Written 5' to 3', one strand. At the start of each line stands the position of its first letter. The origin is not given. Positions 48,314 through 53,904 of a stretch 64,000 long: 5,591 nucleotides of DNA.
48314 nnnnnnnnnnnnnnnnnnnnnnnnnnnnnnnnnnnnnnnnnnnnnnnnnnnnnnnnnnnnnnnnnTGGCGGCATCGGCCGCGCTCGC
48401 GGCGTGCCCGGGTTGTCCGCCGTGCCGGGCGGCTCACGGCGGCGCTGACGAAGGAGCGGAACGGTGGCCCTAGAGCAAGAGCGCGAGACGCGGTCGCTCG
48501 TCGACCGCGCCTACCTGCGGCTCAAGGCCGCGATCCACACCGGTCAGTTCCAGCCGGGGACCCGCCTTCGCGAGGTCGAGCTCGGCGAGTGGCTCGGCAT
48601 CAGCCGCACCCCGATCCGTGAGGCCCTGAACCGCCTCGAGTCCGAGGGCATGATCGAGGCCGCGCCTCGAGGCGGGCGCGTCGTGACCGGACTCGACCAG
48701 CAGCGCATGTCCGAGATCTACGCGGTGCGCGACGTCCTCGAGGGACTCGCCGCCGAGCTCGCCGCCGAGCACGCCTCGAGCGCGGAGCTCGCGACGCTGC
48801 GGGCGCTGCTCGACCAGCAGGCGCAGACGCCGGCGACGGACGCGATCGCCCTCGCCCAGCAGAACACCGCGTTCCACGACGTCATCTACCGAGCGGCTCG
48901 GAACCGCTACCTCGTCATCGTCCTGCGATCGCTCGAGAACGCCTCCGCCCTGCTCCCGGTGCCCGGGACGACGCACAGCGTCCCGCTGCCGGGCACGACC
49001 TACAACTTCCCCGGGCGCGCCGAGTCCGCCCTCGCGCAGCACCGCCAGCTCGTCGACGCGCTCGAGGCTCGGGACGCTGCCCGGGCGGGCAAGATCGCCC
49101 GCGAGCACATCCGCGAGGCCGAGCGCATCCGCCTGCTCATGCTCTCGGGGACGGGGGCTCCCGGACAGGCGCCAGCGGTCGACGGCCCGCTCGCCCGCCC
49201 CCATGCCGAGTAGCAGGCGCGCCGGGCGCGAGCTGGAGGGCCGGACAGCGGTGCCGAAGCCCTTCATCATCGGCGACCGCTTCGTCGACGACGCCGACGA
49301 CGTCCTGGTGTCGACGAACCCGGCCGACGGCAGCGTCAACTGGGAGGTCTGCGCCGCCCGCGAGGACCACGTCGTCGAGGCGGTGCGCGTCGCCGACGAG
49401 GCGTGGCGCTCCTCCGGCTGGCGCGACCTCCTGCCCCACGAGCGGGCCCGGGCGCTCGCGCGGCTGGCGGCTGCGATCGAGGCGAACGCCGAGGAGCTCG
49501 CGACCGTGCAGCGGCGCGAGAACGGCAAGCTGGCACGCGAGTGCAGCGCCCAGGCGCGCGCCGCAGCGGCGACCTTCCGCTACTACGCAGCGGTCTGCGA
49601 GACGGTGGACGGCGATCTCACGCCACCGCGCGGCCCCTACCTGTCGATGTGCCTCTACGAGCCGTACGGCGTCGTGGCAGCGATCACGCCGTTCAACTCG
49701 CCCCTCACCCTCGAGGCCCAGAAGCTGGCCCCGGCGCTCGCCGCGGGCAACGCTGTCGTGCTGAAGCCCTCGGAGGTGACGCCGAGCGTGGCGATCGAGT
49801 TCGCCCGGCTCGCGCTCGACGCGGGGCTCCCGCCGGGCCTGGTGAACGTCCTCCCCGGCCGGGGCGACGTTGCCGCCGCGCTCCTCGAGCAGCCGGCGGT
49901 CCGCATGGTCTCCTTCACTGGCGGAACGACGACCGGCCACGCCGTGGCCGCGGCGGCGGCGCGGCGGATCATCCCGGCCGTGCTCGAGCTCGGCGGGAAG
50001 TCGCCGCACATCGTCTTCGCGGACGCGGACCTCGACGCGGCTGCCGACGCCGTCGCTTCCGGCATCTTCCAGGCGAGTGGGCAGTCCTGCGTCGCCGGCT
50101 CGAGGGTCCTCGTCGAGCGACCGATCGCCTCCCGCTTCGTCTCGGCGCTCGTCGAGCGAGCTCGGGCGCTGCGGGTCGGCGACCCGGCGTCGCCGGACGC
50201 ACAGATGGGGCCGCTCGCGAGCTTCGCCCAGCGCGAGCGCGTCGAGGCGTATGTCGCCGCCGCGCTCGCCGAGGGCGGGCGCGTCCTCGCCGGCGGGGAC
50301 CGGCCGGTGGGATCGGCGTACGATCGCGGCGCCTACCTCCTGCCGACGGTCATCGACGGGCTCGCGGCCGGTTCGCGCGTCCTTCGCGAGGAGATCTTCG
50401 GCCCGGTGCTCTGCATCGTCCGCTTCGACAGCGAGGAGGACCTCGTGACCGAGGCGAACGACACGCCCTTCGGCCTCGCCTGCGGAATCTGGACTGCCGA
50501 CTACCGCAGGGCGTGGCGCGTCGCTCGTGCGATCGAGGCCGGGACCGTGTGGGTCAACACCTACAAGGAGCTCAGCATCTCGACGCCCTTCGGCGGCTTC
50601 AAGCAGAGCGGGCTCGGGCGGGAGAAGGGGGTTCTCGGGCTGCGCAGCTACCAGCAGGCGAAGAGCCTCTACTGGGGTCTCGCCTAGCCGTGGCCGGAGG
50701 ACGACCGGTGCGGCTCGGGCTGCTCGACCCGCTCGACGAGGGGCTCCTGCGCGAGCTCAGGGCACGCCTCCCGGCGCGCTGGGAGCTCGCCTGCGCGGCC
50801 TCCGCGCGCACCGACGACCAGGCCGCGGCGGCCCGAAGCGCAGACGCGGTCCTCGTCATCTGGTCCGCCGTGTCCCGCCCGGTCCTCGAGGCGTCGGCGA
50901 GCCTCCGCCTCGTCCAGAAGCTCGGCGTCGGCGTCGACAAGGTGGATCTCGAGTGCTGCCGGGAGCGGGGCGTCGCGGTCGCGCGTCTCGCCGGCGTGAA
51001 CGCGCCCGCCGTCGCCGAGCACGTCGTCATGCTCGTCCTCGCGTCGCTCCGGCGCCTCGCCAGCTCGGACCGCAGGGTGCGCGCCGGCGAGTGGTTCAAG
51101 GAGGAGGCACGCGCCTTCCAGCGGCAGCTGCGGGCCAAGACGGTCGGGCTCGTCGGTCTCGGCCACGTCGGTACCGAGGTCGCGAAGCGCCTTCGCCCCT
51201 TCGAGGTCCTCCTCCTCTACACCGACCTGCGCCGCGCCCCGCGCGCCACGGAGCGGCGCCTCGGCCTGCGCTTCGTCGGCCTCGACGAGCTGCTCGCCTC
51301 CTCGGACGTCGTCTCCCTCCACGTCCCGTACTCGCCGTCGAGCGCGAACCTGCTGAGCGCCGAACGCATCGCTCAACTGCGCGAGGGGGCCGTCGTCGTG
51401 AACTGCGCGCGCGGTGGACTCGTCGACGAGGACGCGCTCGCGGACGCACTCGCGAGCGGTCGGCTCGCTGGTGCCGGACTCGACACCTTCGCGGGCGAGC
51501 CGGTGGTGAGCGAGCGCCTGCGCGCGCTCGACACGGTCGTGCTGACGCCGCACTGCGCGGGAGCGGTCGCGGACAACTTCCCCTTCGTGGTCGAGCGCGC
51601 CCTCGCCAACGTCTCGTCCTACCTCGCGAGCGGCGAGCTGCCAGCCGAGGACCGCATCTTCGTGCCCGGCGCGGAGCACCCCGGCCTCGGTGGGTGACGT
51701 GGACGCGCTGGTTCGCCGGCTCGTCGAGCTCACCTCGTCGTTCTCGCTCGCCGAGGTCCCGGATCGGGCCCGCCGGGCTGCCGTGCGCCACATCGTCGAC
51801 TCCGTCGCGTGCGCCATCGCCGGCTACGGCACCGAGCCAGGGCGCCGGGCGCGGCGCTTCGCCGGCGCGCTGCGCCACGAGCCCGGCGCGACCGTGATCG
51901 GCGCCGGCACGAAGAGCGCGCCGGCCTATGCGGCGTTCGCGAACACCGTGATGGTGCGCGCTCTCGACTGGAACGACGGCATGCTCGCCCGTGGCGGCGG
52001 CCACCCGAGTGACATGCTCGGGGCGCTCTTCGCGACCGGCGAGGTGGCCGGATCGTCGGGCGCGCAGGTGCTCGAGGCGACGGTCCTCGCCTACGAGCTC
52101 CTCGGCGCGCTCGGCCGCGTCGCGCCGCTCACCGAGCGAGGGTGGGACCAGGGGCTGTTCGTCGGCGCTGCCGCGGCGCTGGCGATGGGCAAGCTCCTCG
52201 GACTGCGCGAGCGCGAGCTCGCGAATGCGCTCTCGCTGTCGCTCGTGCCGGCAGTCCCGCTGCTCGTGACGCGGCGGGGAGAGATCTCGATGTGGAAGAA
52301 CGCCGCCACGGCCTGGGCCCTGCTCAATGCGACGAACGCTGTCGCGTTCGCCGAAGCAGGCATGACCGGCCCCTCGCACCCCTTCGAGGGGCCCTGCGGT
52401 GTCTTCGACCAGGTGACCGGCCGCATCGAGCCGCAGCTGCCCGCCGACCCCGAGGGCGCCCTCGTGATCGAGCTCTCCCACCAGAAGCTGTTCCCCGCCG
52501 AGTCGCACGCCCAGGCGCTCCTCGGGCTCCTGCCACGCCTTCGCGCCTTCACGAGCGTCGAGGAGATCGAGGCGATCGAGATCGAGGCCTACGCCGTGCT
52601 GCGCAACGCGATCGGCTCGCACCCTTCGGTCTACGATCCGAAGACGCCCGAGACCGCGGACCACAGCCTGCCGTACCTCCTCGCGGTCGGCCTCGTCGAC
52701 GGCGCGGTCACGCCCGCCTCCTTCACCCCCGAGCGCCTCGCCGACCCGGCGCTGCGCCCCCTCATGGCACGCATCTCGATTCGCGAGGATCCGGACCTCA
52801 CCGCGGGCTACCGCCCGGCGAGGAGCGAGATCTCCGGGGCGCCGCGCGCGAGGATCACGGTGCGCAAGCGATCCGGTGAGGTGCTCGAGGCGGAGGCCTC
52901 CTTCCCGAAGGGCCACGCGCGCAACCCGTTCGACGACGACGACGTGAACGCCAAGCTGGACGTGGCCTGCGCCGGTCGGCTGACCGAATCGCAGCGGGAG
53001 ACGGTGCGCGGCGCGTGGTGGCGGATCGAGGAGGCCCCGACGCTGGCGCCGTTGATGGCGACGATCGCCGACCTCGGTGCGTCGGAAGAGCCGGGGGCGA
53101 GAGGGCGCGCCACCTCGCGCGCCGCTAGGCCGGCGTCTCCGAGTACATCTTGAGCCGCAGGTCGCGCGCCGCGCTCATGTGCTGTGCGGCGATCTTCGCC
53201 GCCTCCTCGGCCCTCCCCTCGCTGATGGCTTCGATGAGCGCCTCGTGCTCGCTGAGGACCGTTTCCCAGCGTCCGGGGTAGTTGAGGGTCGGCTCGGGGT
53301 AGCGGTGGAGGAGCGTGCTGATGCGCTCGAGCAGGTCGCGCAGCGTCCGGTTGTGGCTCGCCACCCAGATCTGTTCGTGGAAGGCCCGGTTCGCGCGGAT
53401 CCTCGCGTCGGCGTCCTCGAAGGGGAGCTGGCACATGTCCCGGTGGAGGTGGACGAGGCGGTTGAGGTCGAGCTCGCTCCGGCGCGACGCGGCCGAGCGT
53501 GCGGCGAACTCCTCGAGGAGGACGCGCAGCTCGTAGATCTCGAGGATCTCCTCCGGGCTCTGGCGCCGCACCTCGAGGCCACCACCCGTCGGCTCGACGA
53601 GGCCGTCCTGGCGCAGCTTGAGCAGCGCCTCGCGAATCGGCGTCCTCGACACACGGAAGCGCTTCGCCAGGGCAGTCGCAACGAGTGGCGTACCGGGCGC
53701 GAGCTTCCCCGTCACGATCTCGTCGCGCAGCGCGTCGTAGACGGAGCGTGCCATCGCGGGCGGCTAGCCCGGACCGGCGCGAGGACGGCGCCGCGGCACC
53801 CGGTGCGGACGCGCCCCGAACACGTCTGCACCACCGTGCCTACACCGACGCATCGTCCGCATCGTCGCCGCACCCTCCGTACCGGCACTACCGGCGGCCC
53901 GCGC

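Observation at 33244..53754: ~20-kb catabolic island with triplicated MmgE/PrpD and triplicated ThDP enzymes, substrate unknown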

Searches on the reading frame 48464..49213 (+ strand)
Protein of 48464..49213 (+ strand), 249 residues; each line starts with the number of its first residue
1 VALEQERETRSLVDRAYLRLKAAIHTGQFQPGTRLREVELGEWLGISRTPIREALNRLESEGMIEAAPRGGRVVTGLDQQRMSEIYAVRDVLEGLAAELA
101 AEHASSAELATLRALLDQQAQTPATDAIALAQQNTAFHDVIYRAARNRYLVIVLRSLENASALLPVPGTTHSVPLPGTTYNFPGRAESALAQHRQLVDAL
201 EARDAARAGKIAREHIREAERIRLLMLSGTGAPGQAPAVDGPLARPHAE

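Call 8: search_protein_families(library=pfam, proteins=[window:48464-49213:+], max_evalue=0.001)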
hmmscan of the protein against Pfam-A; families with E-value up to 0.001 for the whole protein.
window:48464-49213:+ (249 aa): 4 families
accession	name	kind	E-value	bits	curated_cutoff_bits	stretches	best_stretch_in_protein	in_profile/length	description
PF07729.17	FCD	-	4.2e-26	92.2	24.3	1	84-217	1-124/125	FCD domain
PF00392.27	GntR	-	2.1e-18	66.2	27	1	13-74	2-64/64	Bacterial regulatory proteins, gntR family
PF13545.12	HTH_Crp_2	-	0.00031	21.1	27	1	34-83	22-68/70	Crp-like helix-turn-helix domain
PF13412.12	HTH_24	-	0.00074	19.5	21.9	0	39-65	22-48/48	Winged helix-turn-helix DNA-binding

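Call 51: search_protein_families(library=ncbifam, proteins=[window:48464-49213:+], max_evalue=0.000001)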
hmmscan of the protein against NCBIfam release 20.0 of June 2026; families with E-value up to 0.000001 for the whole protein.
window:48464-49213:+ (249 aa): 10 families
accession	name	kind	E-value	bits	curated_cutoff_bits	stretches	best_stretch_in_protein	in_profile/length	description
TIGR03338.1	phnR_burk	equivalog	4.7e-28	98.3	271.5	1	19-219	19-209/212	phosphonate utilization associated transcriptional regulator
NF008504.0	PRK11414.1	equivalog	3.6e-18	66.1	225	1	11-149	11-150/221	GntR family transcriptional regulator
NF003011.0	PRK03837.1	subfamily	7.2e-17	61.8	260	1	79-220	101-230/241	transcriptional regulator NanR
NF007741.0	PRK10421.1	equivalog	3.3e-15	56.2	311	1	10-72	6-69/262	transcriptional regulator LldR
NF008576.0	PRK11534.1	equivalog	5.2e-15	55.7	218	1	16-216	12-210/225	DNA-binding transcriptional regulator CsiR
NF007442.0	PRK09990.1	equivalog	4.8e-13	49.1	301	1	10-220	9-232/256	transcriptional regulator GlcC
NF007588.0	PRK10225.1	equivalog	6.2e-10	38.8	442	1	22-228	20-235/257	Uxu operon transcriptional regulator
NF052282.1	PLP_TF_PdxR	equivalog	5e-09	35.7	320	1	14-143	4-122/448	MocR-like pyridoxine biosynthesis transcription factor PdxR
TIGR02018.2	his_ut_repres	equivalog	5.6e-09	35.7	220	1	20-145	8-126/226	histidine utilization transcriptional repressor HutC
NF007001.0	PRK09464.1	equivalog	3.7e-07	30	330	0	11-159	10-175/254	pyruvate dehydrogenase complex transcriptional repressor PdhR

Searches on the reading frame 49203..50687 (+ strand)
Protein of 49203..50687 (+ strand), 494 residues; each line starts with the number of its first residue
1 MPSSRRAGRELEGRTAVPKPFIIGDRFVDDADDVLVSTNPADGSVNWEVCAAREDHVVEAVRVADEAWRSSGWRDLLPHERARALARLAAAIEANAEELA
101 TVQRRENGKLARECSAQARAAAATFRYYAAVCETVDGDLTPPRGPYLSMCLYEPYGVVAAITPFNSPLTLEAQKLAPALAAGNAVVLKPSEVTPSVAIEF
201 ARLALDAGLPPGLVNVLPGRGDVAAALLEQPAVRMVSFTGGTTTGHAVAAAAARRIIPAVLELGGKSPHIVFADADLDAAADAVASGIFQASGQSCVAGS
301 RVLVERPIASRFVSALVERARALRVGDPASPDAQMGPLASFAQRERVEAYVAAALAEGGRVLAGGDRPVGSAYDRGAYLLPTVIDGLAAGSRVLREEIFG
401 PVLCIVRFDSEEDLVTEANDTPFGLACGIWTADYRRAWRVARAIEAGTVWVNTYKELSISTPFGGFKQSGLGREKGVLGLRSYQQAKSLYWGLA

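Call 8: search_protein_families(library=pfam, proteins=[window:49203-50687:+], max_evalue=0.001)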
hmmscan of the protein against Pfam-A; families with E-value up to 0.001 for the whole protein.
window:49203-50687:+ (494 aa): 1 family
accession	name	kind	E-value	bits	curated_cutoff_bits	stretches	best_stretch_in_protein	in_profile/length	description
PF00171.27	Aldedh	-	6.5e-159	529.8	23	1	28-488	2-460/461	Aldehyde dehydrogenase family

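Call 10: search_protein_families(library=ncbifam, proteins=[window:49203-50687:+], max_evalue=0.00001)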
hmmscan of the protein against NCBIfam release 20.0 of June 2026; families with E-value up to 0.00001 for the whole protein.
window:49203-50687:+ (494 aa): 43 families (the best 25 are shown)
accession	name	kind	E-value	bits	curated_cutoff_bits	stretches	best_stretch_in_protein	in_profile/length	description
TIGR01804.1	BADH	equivalog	2.4e-138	461.5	668.6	1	21-487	1-467/467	betaine-aldehyde dehydrogenase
NF009725.0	PRK13252.1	equivalog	2.7e-132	441.7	593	1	18-493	7-481/488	betaine-aldehyde dehydrogenase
TIGR02299.1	HpaE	equivalog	3.4e-128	428.3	638.35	1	22-489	5-474/488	5-carboxymethyl-2-hydroxymuconate semialdehyde dehydrogenase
NF010000.0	PRK13473.1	subfamily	1.1e-125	420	615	1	22-489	6-470/475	aminobutyraldehyde dehydrogenase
TIGR03216.1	OH_muco_semi_DH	equivalog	4e-118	395.1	693.25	1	23-487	5-475/481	2-hydroxymuconic semialdehyde dehydrogenase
NF045735.1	PaDhStyDPseudo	equivalog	3.8e-114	382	850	1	21-489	6-479/483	phenylacetaldehyde dehydrogenase StyD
NF050026.1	AcaldDHExaC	equivalog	5.3e-108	361.8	900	1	25-489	22-491/503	acetaldehyde dehydrogenase ExaC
NF045736.1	PaDhStyDRhodo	equivalog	9.4e-108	360.8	800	1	26-485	10-471/479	phenylacetaldehyde dehydrogenase StyD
NF006916.0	PRK09407.1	equivalog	5.2e-106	355.3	521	1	36-488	37-489/526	succinic semialdehyde dehydrogenase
TIGR01780.1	SSADH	subfamily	3e-101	339.5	646.35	1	38-487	2-448/448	succinate-semialdehyde dehydrogenase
NF007352.0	PRK09847.1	equivalog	8.7e-101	337.8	850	1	21-491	23-491/495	aldehyde dehydrogenase PuuC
TIGR04284.1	aldehy_Rv0768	hypoth_equivalog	2.5e-98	330.2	775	1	22-488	4-475/480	aldehyde dehydrogenase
NF042993.1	AlphKGSA_gudD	equivalog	1.8e-97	327.1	770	1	21-486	7-475/481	alpha-ketoglutaric semialdehyde dehydrogenase GucD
NF052305.1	DioxValDhHalo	equivalog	2.4e-97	326.9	750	1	21-490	8-480/483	2,5-dioxovalerate dehydrogenase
TIGR03374.1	ABALDH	equivalog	3.3e-97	326.2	909.3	1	22-484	5-464/472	aminobutyraldehyde dehydrogenase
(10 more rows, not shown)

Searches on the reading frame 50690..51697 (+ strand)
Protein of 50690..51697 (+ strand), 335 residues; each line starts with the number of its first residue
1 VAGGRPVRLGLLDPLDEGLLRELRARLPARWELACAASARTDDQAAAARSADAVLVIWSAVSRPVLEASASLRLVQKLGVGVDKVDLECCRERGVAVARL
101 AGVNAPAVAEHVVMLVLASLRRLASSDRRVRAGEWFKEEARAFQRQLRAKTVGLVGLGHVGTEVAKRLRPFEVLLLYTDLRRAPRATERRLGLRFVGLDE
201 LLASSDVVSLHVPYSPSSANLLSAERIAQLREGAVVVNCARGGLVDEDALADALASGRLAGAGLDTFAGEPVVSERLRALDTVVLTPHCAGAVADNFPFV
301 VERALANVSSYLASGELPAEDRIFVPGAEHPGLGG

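Call 8: search_protein_families(library=pfam, proteins=[window:50690-51697:+], max_evalue=0.001)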
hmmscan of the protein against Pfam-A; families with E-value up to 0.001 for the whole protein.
window:50690-51697:+ (335 aa): 2 families
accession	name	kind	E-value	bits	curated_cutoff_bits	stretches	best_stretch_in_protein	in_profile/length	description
PF02826.25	2-Hacid_dh_C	-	8.8e-56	188.5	25.1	1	113-290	1-178/178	D-isomer specific 2-hydroxyacid dehydrogenase, NAD binding domain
PF00389.36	2-Hacid_dh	-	1.3e-18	67.4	24.6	1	23-291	15-103/134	D-isomer specific 2-hydroxyacid dehydrogenase, catalytic domain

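Call 51: search_protein_families(library=ncbifam, proteins=[window:50690-51697:+], max_evalue=0.000001)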
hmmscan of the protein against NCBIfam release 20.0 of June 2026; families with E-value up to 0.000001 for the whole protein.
window:50690-51697:+ (335 aa): 21 families
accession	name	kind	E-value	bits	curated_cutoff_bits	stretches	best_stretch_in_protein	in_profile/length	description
TIGR01327.1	PGDH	equivalog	6.9e-61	206.6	454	1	39-294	29-283/525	phosphoglycerate dehydrogenase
NF009714.1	PRK13243.1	equivalog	9.7e-56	189.5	455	1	48-308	43-309/332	glyoxylate reductase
NF005750.0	PRK07574.1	equivalog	6e-50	170.4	329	1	62-293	105-338/386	NAD-dependent formate dehydrogenase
NF005069.0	PRK06487.1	equivalog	2.5e-49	168.1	448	1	33-314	31-313/320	2-hydroxyacid dehydrogenase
NF011938.0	PRK15409.1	equivalog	6.8e-46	156.8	492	1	36-296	31-293/324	glyoxylate/hydroxypyruvate reductase GhrB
NF008759.0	PRK11790.1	equivalog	2.4e-45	155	404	1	60-315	65-320/410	phosphoglycerate dehydrogenase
NF006263.0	PRK08410.1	equivalog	6.5e-41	140.7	389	1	41-314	31-309/311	D-2-hydroxyacid dehydrogenase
NF005387.0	PRK06932.1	equivalog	4.2e-38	131.1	492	1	40-314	32-312/314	2-hydroxyacid dehydrogenase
NF001309.0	PRK00257.1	equivalog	1.4e-36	126.3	434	1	45-295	32-261/379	4-phosphoerythronate dehydrogenase PdxB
NF000492.1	vanH_gen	exception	3.5e-36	124.9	540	1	59-271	52-256/312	D-lactate dehydrogenase VanH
NF041369.1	Dhydh_Halo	equivalog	9.5e-36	123.6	400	1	71-302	55-285/305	D-2-hydroxyacid dehydrogenase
NF000128.1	vanH-Sc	exception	9.2e-33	113.8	650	1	70-271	85-276/337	D-lactate dehydrogenase VanH-Sc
NF000371.1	vanH_Agroup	exception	1e-29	103.7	700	1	69-270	69-260/322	VanH-A/VanH-Pt family D-lactate dehydrogenase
NF000112.1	vanH-Amyco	exception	4.3e-28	98.6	625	1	68-271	92-285/348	VanH-AOV family D-lactate dehydrogenase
NF000151.1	vanH-Ac1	exception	4.3e-26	92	750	1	71-271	102-292/351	D-lactate dehydrogenase VanH-Ac1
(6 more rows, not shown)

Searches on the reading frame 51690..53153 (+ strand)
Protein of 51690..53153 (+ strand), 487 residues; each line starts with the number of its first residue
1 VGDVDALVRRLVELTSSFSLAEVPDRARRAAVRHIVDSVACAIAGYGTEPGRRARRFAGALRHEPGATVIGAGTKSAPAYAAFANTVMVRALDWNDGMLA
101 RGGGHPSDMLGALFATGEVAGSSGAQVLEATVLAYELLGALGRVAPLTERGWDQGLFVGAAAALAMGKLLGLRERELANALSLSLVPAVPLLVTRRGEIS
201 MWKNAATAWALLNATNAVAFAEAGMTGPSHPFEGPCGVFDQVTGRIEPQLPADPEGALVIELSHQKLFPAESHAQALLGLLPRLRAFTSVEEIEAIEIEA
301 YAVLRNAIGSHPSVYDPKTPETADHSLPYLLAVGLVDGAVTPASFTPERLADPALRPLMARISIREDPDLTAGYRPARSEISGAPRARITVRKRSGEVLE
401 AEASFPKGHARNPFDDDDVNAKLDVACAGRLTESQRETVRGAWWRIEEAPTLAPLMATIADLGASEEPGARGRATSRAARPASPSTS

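Call 8: search_protein_families(library=pfam, proteins=[window:51690-53153:+], max_evalue=0.001)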
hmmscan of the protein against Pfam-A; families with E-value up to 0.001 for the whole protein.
window:51690-53153:+ (487 aa): 2 families
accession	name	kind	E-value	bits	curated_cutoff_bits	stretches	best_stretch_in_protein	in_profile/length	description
PF03972.19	MmgE_PrpD_N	-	2.2e-59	201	32.1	1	10-246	2-239/244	MmgE/PrpD N-terminal domain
PF19305.4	MmgE_PrpD_C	-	7.4e-37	127.2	32.1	1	268-437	1-162/173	MmgE/PrpD C-terminal domain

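Call 10: search_protein_families(library=ncbifam, proteins=[window:51690-53153:+], max_evalue=0.00001)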
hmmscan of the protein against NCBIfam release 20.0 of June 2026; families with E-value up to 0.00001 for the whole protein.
window:51690-53153:+ (487 aa): 3 families
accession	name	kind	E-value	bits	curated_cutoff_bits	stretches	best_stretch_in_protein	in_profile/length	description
NF042438.1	PrpD_hiGCgrampos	equivalog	6.2e-47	160.3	950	1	22-453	34-477/499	2-methylcitrate dehydratase PrpD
NF006943.0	PRK09425.1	equivalog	9e-34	117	575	1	25-439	31-456/480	bifunctional 2-methylcitrate dehydratase/aconitate hydratase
TIGR02330.1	prpD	equivalog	3.2e-26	92.1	458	1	65-437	60-442/468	2-methylcitrate dehydratase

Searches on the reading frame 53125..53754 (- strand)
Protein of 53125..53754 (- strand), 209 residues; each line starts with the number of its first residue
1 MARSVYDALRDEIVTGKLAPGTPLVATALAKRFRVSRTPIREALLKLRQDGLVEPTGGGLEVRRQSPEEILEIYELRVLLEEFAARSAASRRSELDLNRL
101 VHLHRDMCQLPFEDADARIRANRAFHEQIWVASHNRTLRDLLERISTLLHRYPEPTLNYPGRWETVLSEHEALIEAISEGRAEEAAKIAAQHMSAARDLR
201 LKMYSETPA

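Call 8: search_protein_families(library=pfam, proteins=[window:53125-53754:-], max_evalue=0.001)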
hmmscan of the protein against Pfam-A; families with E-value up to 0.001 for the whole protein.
window:53125-53754:- (209 aa): 2 families
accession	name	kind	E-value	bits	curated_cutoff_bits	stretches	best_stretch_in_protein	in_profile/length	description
PF07729.17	FCD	-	3.1e-26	92.7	24.3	1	72-194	1-124/125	FCD domain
PF00392.27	GntR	-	1.2e-15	57.4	27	1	3-54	3-55/64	Bacterial regulatory proteins, gntR family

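Call 51: search_protein_families(library=ncbifam, proteins=[window:53125-53754:-], max_evalue=0.000001)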
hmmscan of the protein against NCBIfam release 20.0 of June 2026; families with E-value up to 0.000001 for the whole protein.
window:53125-53754:- (209 aa): 7 families
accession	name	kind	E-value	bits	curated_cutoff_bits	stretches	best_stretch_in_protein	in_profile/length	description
TIGR03338.1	phnR_burk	equivalog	1.9e-28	99.6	271.5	1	5-197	16-210/212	phosphonate utilization associated transcriptional regulator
NF003011.0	PRK03837.1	subfamily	1.9e-18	66.9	260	1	64-199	98-232/241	transcriptional regulator NanR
NF007741.0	PRK10421.1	equivalog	7.2e-15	55.1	311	1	67-197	95-230/262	transcriptional regulator LldR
NF007001.0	PRK09464.1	equivalog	5.5e-14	52.4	330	1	64-205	91-237/254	pyruvate dehydrogenase complex transcriptional repressor PdhR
NF008504.0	PRK11414.1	equivalog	1.1e-13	51.5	225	1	4-146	15-159/221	GntR family transcriptional regulator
NF008576.0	PRK11534.1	equivalog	2.4e-09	37.2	218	1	4-193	11-210/225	DNA-binding transcriptional regulator CsiR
NF007442.0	PRK09990.1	equivalog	7.4e-09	35.4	301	0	67-198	94-233/256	transcriptional regulator GlcC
